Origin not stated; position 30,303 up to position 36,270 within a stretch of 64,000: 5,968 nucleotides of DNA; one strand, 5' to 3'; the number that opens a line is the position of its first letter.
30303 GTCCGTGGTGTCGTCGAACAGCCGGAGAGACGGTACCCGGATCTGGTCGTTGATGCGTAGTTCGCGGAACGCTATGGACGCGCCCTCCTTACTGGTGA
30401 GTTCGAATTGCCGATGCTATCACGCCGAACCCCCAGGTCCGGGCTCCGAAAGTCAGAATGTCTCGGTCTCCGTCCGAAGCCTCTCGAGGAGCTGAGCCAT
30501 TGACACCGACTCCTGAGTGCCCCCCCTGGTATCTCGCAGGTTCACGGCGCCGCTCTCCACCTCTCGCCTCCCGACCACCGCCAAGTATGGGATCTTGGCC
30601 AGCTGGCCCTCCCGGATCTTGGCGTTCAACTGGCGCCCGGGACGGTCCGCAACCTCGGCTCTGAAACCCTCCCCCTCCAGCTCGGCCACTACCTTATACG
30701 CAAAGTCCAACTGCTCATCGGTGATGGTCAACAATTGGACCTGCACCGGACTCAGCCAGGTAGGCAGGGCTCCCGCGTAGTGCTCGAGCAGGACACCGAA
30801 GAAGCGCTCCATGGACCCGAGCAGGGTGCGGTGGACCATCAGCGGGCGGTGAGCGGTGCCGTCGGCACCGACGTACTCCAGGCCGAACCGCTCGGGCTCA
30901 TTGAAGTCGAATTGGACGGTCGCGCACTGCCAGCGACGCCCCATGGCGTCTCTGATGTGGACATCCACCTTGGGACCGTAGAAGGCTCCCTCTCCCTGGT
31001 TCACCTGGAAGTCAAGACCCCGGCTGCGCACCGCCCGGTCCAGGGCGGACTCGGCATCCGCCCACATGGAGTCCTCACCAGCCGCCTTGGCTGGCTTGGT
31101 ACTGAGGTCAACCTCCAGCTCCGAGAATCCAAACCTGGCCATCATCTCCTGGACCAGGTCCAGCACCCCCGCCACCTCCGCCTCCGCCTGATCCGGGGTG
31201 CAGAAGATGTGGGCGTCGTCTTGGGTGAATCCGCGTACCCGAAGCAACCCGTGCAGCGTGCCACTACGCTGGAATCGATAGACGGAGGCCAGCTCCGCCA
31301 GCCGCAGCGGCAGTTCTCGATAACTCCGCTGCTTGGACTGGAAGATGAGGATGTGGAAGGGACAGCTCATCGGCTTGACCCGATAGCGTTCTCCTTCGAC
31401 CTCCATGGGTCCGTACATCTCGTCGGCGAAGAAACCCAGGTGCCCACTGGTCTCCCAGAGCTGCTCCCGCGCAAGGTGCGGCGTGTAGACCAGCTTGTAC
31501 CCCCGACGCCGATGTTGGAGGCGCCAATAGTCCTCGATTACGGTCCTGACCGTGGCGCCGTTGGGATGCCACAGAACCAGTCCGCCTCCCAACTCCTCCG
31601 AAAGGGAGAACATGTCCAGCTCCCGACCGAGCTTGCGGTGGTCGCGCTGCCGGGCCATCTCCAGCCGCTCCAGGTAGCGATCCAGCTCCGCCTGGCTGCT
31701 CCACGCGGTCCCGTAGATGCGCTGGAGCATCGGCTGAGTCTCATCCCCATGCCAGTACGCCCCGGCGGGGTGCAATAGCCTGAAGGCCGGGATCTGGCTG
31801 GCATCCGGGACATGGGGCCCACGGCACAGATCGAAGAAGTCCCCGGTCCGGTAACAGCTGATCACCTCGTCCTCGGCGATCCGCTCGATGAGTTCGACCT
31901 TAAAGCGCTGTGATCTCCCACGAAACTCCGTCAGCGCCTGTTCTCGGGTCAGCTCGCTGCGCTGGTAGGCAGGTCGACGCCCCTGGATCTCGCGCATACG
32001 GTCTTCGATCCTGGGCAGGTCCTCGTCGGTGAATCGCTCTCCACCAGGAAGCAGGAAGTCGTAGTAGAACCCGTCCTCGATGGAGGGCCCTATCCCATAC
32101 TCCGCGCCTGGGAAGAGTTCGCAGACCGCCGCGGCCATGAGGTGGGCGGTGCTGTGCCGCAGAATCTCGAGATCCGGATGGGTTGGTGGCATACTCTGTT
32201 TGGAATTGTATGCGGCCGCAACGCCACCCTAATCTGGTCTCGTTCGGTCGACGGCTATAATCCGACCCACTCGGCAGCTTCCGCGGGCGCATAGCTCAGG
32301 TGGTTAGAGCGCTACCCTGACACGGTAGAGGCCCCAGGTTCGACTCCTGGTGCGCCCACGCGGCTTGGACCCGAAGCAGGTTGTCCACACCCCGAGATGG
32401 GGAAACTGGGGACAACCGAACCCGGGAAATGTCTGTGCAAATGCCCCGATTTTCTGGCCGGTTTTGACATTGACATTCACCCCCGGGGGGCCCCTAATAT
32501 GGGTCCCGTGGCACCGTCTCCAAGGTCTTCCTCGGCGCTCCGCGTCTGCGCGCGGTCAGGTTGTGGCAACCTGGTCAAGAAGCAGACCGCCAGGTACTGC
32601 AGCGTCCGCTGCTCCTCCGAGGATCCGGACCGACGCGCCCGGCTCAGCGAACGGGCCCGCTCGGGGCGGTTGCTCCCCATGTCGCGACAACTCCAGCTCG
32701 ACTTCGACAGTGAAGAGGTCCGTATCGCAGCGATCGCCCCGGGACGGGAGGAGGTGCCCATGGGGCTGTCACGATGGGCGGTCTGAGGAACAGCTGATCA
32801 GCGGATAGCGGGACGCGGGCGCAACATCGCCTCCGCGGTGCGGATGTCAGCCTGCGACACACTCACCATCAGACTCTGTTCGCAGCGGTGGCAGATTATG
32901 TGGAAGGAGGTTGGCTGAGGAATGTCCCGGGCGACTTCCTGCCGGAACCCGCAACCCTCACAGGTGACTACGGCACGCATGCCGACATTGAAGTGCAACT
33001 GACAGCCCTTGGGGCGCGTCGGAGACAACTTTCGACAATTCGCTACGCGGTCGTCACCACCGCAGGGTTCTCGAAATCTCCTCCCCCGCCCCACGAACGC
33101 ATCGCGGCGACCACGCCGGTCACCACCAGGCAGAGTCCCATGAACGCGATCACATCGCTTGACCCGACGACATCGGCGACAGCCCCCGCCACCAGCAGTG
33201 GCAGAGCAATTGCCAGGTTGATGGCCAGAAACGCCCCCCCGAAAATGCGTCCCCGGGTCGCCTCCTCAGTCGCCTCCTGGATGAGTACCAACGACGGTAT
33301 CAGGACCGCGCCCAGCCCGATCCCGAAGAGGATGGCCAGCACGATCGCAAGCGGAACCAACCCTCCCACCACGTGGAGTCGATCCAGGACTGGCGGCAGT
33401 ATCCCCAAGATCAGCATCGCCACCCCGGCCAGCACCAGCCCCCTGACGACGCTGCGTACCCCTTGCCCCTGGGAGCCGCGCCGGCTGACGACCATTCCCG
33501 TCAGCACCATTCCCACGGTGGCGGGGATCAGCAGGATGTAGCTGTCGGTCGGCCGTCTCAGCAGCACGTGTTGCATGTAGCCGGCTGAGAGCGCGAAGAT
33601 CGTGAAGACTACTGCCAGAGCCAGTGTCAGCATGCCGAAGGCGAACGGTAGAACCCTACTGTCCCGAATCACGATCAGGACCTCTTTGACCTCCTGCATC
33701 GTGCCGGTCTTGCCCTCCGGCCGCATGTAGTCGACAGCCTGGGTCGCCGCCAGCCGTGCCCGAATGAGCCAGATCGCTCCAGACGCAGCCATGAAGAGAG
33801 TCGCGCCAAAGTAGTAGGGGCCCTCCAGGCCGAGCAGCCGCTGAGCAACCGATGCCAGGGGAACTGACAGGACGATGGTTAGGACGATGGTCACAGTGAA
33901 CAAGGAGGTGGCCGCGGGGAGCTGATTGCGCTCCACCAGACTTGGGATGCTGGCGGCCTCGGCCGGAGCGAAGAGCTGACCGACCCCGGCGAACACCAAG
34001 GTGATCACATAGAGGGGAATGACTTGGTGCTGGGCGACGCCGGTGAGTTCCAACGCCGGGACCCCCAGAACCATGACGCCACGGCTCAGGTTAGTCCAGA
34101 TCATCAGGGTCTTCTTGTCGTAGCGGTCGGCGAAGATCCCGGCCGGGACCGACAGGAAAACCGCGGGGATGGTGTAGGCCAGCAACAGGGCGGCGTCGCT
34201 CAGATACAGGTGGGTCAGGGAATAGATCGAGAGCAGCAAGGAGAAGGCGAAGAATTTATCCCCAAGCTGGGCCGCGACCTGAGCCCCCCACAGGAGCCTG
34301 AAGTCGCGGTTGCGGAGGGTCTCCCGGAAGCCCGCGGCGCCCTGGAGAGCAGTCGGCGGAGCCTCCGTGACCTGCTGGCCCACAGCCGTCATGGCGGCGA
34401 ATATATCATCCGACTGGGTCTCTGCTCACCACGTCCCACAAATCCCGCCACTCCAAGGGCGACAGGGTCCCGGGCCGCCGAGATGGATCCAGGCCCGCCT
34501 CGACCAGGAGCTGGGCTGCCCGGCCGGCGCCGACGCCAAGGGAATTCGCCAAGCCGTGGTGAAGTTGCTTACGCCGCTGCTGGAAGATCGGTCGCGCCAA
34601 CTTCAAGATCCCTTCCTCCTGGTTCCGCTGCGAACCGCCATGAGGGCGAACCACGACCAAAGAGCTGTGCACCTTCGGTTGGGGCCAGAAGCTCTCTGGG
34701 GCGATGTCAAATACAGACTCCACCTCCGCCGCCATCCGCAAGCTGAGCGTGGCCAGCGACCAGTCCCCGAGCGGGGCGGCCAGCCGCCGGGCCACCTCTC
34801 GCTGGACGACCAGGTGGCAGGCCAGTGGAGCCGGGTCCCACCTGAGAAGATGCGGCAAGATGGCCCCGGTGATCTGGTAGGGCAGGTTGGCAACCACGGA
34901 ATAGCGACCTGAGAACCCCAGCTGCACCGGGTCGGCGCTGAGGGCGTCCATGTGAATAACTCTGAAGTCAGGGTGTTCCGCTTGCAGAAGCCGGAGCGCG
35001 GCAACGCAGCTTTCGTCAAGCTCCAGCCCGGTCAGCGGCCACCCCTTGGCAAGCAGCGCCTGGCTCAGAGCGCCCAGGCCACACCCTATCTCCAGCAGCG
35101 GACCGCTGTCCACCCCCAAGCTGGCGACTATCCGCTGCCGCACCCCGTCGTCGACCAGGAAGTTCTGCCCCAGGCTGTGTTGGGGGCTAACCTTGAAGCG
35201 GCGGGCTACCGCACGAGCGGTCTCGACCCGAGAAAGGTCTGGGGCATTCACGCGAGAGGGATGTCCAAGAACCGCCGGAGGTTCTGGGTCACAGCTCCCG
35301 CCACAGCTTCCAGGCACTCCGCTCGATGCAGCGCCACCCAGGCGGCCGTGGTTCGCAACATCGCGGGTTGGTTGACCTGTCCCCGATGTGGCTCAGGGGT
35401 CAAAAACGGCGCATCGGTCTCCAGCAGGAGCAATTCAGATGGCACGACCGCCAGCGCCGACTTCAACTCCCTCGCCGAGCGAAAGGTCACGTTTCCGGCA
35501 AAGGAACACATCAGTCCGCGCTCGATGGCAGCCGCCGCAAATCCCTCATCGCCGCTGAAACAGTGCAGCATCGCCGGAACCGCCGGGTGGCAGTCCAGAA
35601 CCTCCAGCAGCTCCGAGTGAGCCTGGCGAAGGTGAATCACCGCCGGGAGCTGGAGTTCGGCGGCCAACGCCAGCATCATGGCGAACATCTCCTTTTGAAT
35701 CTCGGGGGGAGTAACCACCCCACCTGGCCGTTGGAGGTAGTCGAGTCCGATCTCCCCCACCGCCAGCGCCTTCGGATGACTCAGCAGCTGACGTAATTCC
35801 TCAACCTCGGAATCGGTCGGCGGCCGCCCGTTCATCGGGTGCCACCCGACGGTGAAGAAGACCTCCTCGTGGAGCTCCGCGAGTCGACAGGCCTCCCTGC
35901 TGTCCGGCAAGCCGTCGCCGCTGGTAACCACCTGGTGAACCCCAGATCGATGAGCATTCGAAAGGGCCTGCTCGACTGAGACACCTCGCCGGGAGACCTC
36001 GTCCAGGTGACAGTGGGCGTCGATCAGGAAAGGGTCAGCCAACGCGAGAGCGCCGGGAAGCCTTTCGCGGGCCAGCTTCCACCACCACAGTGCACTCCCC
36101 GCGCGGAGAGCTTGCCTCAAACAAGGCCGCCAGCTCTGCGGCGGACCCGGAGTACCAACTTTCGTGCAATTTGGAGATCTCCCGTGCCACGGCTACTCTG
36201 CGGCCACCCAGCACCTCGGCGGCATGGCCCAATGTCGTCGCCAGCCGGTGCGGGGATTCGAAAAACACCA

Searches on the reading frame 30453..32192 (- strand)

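Call 59: search_protein_families(library=pfam, proteins=[window:30453-32192:-], max_evalue=0.00001)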
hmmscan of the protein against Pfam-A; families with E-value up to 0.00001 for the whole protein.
window:30453-32192:- (579 aa): 3 families
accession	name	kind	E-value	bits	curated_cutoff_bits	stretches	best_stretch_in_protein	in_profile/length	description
PF00587.30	tRNA-synt_2b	-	1.3e-42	146.3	29.3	1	267-472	8-179/179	tRNA synthetase class II core domain (G, H, P, S and T)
PF03129.25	HGTP_anticodon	-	8.2e-18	64.8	21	1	484-574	1-93/94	Anticodon binding domain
PF07973.19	tRNA_SAD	-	9.2e-13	48.4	24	1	111-160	1-44/44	Threonyl and Alanyl tRNA synthetase second additional domain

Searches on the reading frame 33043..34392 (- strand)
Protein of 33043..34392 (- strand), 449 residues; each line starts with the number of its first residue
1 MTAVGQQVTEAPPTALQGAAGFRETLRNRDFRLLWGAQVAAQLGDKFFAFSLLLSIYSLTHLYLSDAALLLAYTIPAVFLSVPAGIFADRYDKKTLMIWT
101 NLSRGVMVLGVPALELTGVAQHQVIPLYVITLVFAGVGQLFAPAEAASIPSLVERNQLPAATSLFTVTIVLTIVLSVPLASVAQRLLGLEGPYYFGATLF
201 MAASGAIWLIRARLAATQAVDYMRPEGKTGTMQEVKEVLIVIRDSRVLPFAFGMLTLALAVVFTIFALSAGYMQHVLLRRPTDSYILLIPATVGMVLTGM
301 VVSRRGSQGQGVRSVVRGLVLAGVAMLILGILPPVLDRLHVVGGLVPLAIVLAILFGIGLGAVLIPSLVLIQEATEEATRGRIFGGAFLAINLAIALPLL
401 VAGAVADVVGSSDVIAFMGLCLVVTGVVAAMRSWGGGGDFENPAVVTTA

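Call 59: search_protein_families(library=pfam, proteins=[window:33043-34392:-], max_evalue=0.00001)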
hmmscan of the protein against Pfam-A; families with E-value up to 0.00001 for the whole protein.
window:33043-34392:- (449 aa): 2 families
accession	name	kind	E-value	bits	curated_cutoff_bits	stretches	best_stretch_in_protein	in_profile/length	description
PF07690.21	MFS_1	-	4.7e-20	72.2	33.4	1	35-397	2-345/347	Major Facilitator Superfamily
PF05977.19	MFS_3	-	1.2e-11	44.3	27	1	26-217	7-196/524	Transmembrane secretion effector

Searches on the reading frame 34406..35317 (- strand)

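Call 59: search_protein_families(library=pfam, proteins=[window:34406-35317:-], max_evalue=0.00001)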
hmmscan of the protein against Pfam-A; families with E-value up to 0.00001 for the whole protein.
window:34406-35317:- (303 aa): 1 family
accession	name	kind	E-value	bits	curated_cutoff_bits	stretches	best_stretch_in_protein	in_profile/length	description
PF00398.26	RrnaAD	-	1.1e-34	120.2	24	1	47-267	6-234/263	Ribosomal RNA adenine dimethylase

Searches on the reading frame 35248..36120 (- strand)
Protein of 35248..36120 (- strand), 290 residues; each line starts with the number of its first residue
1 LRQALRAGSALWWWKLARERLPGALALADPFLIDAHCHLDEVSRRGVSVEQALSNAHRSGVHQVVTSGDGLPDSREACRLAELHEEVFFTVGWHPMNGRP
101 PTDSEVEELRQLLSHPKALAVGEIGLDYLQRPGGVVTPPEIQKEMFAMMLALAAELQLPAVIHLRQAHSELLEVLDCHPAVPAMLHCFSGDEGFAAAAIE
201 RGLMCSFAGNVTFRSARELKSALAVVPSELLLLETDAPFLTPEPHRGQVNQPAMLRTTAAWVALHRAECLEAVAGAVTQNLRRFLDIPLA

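Call 59: search_protein_families(library=pfam, proteins=[window:35248-36120:-], max_evalue=0.00001)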
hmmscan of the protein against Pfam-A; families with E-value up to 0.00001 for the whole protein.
window:35248-36120:- (290 aa): 1 family
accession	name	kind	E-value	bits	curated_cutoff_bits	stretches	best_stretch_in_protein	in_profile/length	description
PF01026.27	TatD_DNase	-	3.5e-66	223.6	27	1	33-285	1-252/253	TatD related DNase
